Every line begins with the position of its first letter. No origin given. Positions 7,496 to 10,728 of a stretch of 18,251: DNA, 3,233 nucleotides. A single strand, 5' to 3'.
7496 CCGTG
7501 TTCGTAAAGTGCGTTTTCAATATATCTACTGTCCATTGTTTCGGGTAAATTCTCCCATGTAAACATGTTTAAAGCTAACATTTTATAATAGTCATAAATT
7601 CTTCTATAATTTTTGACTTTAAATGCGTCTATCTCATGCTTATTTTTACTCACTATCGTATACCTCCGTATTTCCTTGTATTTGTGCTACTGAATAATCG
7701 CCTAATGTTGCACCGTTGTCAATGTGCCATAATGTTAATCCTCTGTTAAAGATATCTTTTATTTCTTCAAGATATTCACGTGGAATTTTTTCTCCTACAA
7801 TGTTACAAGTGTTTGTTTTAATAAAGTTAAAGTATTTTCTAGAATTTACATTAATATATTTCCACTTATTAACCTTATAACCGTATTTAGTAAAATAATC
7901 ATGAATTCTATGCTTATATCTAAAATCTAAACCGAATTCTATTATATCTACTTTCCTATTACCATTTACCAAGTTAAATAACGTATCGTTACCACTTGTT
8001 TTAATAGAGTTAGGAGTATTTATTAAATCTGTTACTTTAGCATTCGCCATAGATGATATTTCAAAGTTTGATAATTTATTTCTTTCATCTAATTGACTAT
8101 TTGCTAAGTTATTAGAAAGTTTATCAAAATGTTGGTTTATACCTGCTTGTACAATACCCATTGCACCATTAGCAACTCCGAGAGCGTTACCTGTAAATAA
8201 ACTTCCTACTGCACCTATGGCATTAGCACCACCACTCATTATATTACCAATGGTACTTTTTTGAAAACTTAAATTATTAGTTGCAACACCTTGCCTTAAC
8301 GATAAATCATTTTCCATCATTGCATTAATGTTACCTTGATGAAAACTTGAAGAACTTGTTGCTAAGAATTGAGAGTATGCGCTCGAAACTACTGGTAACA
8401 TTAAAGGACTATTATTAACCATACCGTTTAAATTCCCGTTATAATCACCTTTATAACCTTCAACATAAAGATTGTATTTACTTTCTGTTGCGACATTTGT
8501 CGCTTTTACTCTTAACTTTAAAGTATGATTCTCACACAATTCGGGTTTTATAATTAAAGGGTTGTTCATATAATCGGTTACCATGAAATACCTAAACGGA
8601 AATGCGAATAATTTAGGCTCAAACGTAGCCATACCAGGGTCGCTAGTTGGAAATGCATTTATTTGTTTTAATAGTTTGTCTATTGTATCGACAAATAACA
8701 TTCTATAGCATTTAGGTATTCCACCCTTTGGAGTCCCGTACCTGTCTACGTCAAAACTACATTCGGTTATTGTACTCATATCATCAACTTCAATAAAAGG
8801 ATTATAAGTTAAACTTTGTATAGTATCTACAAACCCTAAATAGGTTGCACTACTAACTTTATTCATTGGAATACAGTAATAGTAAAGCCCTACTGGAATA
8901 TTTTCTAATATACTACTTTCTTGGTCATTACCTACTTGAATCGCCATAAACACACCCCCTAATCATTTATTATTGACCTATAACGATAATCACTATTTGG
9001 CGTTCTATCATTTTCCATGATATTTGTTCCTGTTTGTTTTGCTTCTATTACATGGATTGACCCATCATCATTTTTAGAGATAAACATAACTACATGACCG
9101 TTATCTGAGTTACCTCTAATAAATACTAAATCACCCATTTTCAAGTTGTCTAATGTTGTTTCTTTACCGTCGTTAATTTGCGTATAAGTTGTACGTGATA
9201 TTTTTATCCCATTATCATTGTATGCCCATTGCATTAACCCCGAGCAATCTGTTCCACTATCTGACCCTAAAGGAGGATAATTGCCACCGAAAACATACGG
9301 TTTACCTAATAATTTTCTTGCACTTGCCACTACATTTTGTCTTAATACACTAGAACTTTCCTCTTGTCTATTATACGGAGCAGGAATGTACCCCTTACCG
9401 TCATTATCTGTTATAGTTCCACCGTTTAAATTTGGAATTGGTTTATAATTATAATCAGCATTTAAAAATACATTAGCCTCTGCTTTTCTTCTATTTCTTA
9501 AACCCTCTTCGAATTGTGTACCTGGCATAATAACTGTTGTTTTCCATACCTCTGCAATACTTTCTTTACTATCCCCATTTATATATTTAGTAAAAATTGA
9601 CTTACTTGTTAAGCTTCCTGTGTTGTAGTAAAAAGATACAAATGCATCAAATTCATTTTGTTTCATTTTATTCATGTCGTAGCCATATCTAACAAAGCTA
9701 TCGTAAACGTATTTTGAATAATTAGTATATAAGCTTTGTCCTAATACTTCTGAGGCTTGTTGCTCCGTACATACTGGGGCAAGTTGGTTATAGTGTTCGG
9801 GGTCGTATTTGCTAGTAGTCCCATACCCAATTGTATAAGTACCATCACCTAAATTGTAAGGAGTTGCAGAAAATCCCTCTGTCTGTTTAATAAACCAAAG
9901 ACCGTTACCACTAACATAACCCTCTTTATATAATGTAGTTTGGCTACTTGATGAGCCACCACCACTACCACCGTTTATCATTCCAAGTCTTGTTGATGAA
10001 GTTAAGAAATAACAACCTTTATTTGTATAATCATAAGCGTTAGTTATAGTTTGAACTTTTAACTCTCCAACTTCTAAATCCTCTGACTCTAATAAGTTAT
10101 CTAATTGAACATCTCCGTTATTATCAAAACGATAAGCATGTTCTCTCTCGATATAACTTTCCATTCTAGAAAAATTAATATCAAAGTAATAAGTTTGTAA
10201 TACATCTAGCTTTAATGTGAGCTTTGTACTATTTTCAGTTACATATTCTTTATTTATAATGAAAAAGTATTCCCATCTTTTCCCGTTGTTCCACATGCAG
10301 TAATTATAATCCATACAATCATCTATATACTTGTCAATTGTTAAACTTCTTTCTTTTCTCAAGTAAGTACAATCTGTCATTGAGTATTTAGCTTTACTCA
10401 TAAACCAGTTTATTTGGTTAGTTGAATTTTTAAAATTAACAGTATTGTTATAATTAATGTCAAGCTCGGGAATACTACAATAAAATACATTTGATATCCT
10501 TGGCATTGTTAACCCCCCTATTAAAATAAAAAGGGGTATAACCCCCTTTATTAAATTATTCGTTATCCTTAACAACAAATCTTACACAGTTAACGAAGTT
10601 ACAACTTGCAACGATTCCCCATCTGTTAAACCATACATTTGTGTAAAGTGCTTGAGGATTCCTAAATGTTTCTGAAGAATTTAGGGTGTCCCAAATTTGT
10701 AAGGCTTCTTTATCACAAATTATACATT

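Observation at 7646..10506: Tail-knob gene split into two cistrons by a lysozyme and NlpC/P60 hydrolase cassette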

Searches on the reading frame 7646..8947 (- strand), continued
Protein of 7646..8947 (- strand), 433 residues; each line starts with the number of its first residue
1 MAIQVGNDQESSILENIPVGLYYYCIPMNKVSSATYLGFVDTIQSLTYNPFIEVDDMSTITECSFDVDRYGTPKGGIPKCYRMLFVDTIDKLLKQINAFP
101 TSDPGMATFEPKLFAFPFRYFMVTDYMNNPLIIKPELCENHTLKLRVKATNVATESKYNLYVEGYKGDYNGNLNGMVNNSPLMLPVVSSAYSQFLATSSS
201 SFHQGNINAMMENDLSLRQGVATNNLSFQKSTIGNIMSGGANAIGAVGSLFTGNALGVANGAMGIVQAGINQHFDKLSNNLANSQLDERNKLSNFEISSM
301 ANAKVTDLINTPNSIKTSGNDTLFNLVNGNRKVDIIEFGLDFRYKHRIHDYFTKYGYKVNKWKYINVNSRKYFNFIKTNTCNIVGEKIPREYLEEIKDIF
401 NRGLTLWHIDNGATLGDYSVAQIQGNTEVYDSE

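Call 59: get_annotated_region(hit=H102, flank=1500)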
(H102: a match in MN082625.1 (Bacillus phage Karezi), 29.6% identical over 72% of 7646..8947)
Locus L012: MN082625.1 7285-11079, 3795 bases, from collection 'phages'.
description: Bacillus phage Karezi, complete genome.
organism: Bacillus phage Karezi (NCBI taxid 2591398)
taxonomy: Viruses; Duplodnaviria; Heunggongvirae; Uroviricota; Caudoviricetes; Salasmaviridae; Tatarstanvirinae; Karezivirus; Karezivirus karezi
host: Bacillus thuringiensis kurstaki; source: soil; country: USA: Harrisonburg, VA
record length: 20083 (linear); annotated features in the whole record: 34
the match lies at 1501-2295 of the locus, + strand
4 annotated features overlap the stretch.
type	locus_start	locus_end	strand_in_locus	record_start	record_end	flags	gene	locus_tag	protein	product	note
CDS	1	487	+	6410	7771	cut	-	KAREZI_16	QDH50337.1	major head protein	-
CDS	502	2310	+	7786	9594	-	-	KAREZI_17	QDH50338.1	tail knob protein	-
CDS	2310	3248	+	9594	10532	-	-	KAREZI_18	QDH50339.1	upper collar protein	-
CDS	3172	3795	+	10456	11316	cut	-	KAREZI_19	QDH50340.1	lower collar protein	-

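Call 61: search_protein_representatives(protein=window:7646-8947:-)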
Query: 433 residues. Proteins with E-value up to 0.001 (for the whole library): 3297; up to 1e-10: 636; up to 1e-30: 82. The best 150 are listed.
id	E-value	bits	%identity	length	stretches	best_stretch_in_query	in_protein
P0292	5.5e-129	446.9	48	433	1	1-422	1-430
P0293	3.9e-98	345.3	47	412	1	8-421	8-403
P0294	1.2e-94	333.8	44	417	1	1-423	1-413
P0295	3.7e-94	332.1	43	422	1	3-420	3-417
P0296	3.4e-90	319.1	43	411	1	3-423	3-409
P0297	1.2e-83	297.5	41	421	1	4-424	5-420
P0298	2.9e-79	283.1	42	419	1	6-420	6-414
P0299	4.5e-75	269.3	39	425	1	1-421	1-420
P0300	1.1e-74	268.0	39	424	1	6-412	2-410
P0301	2.4e-74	266.9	38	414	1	5-420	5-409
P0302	3.3e-73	263.1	40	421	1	8-420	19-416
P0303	5.4e-72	259.2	38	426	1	3-419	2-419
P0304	1.3e-70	254.6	43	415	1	1-419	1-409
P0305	2.6e-68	247.0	37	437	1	3-419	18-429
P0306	4.6e-66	239.6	38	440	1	27-421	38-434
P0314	2.1e-53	197.9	38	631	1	35-420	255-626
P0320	1.6e-51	191.7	33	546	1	12-412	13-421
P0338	1.7e-43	165.3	34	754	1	18-418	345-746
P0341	2.2e-42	161.6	37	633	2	40-227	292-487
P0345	3.4e-41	157.7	35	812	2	294-419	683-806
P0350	5.3e-39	150.5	35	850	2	302-415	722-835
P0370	1.4e-31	126.0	28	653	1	17-420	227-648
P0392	2.9e-27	111.8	32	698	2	111-420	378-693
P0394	1.4e-26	109.6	33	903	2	300-416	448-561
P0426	3.7e-22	95.0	32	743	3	292-420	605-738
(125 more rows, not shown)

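Call 62: search_protein_families(library=pfam, proteins=[P0314, P0338, P0341, P0345, P0350, P0370, P0394, P0320, P0392, P0426], max_evalue=0.001)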
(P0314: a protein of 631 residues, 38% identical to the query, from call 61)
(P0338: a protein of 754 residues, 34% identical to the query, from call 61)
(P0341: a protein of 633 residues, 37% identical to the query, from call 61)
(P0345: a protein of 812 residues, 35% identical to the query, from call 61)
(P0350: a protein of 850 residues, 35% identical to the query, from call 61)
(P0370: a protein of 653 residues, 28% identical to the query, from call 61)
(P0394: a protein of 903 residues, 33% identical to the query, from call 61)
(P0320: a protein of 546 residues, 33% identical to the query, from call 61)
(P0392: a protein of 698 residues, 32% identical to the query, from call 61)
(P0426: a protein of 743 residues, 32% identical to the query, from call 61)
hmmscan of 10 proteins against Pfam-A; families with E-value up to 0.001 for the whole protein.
P0314 (631 aa): 1 family
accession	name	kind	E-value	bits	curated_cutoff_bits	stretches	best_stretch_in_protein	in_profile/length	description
PF20934.2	phi29_gp9_C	-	1.3e-31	110.3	27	1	338-628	175-448/449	Bacillus phage phi29, Tail knob protein gp9, C-terminal domain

P0338 (754 aa): 1 family
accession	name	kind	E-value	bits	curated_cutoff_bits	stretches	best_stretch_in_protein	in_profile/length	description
PF20934.2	phi29_gp9_C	-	6.7e-20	71.8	27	1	445-739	174-440/449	Bacillus phage phi29, Tail knob protein gp9, C-terminal domain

P0341 (633 aa): 2 families
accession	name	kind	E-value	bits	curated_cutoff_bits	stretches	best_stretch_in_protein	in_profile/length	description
PF20934.2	phi29_gp9_C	-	7.1e-25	88.2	27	1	242-613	37-440/449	Bacillus phage phi29, Tail knob protein gp9, C-terminal domain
PF00959.24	Phage_lysozyme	-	2.3e-23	83.3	22.3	1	54-187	2-125/125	Phage lysozyme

P0345 (812 aa): 3 families
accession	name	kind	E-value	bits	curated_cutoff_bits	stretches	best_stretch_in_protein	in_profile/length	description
PF20934.2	phi29_gp9_C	-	1e-25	90.9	27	1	492-798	125-440/449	Bacillus phage phi29, Tail knob protein gp9, C-terminal domain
PF00959.24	Phage_lysozyme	-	3.9e-19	69.6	22.3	1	220-352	1-123/125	Phage lysozyme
PF16838.11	Caud_tail_N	-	1.9e-12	48.2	27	1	16-115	11-119/120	Caudoviral major tail protein N-terminus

P0350 (850 aa): 3 families
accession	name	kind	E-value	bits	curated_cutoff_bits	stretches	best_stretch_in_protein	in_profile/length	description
PF20934.2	phi29_gp9_C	-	9.3e-26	91.1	27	1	579-831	160-440/449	Bacillus phage phi29, Tail knob protein gp9, C-terminal domain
PF00959.24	Phage_lysozyme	-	2.9e-24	86.2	22.3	1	223-356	2-125/125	Phage lysozyme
PF16838.11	Caud_tail_N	-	7.5e-16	59.2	27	1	9-120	8-118/120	Caudoviral major tail protein N-terminus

P0370 (653 aa): 2 families
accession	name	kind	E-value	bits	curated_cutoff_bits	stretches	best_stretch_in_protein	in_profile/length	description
PF20934.2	phi29_gp9_C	-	1.8e-20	73.7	27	1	493-640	298-442/449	Bacillus phage phi29, Tail knob protein gp9, C-terminal domain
PF16838.11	Caud_tail_N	-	0.00055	20.8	27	1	10-107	12-118/120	Caudoviral major tail protein N-terminus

P0394 (903 aa): 2 families
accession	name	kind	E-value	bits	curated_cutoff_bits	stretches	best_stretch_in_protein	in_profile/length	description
PF20934.2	phi29_gp9_C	-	1.5e-42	146.4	27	1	145-555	1-439/449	Bacillus phage phi29, Tail knob protein gp9, C-terminal domain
PF16838.11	Caud_tail_N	-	9.4e-14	52.4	27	1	9-114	5-118/120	Caudoviral major tail protein N-terminus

P0320 (546 aa): 1 family
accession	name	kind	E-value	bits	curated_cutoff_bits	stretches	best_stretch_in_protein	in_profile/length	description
PF20934.2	phi29_gp9_C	-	2.5e-24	86.4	27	1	114-422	173-442/449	Bacillus phage phi29, Tail knob protein gp9, C-terminal domain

P0392 (698 aa): 2 families
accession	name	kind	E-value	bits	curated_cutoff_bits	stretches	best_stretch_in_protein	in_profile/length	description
PF20934.2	phi29_gp9_C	-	6.6e-54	183.9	27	1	360-695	160-448/449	Bacillus phage phi29, Tail knob protein gp9, C-terminal domain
PF16838.11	Caud_tail_N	-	1.7e-17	64.5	27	1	29-133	6-118/120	Caudoviral major tail protein N-terminus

P0426 (743 aa): 3 families
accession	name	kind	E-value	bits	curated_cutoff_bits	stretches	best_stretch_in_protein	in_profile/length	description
PF20934.2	phi29_gp9_C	-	2.6e-30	106.1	27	1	458-740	164-448/449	Bacillus phage phi29, Tail knob protein gp9, C-terminal domain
PF01551.29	Peptidase_M23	-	1.9e-26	92.5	28.7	1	219-320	2-96/96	Peptidase family M23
PF16838.11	Caud_tail_N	-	3.2e-07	31.3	27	1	5-109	6-119/120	Caudoviral major tail protein N-terminus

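Call 64: find_encoding_contigs(protein=P0345, flank=8000, max_places=2)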
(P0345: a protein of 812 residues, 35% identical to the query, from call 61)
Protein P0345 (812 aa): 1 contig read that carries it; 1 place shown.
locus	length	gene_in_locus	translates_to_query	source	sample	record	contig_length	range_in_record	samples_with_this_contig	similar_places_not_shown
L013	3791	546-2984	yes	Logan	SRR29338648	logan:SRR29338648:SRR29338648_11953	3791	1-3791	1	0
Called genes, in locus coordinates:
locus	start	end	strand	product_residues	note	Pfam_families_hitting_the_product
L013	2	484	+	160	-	?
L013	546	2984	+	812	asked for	PF16838:Caud_tail_N, PF00959:Phage_lysozyme, PF20934:phi29_gp9_C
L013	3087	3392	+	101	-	-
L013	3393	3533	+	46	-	-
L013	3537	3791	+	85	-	?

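Call 65: find_encoding_contigs(protein=P0350, flank=10000, max_places=2)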
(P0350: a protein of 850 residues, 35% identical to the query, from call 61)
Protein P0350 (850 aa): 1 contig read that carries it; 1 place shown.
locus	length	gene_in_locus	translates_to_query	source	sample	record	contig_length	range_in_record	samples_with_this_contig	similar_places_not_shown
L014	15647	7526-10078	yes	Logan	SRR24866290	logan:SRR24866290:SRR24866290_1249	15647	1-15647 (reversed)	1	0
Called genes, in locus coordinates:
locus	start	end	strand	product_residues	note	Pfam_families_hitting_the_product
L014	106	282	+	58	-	-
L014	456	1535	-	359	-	-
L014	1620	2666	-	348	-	PF25622:Phi29_MCP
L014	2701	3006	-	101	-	-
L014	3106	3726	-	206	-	-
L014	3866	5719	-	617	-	PF03175:DNA_pol_B_2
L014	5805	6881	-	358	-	-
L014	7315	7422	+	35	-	-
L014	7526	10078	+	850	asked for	PF16838:Caud_tail_N, PF00959:Phage_lysozyme, PF20934:phi29_gp9_C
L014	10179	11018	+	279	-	PF05352:Phage_connector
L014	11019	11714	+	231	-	-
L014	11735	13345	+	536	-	-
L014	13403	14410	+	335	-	PF05894:Podovirus_Gp16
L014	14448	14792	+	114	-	-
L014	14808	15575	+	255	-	PF01510:Amidase_2, PF08460:SH3_5 (weak)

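Call 66: find_encoding_contigs(protein=P0426, flank=10000, max_places=2)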
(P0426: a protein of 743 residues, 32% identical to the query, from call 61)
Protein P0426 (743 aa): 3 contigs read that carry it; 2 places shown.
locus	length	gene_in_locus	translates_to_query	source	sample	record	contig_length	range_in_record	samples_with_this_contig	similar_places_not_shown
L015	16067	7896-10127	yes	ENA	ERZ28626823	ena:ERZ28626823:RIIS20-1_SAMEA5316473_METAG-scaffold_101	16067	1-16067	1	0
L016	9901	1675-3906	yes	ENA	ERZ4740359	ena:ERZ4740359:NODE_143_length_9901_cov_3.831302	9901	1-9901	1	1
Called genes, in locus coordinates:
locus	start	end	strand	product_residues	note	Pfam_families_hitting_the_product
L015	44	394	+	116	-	-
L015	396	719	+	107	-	-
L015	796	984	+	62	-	PF12844:HTH_19, PF13560:HTH_31 (weak), PF01381:HTH_3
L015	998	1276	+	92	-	-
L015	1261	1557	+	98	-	-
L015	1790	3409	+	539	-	PF03175:DNA_pol_B_2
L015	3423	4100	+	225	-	-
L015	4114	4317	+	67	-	-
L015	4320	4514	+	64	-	-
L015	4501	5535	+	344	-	PF05894:Podovirus_Gp16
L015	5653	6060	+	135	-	PF00436:SSB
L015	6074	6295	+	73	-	-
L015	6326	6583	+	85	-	-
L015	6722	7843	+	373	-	PF25622:Phi29_MCP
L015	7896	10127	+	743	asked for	PF16838:Caud_tail_N (weak), PF01551:Peptidase_M23, PF20934:phi29_gp9_C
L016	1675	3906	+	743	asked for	PF16838:Caud_tail_N (weak), PF01551:Peptidase_M23, PF20934:phi29_gp9_C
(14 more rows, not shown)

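Call 67: find_encoding_contigs(protein=P0341, flank=10000, max_places=2)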
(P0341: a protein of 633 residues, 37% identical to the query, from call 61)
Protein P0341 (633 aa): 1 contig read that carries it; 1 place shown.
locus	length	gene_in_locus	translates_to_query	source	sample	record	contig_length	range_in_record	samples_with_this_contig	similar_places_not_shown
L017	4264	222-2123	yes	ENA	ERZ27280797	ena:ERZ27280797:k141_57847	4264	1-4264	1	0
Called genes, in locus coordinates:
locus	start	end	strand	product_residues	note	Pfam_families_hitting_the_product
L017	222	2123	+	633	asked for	PF00959:Phage_lysozyme, PF20934:phi29_gp9_C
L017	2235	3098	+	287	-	PF05352:Phage_connector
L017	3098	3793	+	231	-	-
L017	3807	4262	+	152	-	?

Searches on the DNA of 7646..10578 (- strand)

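Call 4: search_dna_similar(query=window:7646-10578:-, collection=phages, mode=near, max_rows=20)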
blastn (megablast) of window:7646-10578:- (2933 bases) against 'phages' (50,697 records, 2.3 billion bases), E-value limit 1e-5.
No match.
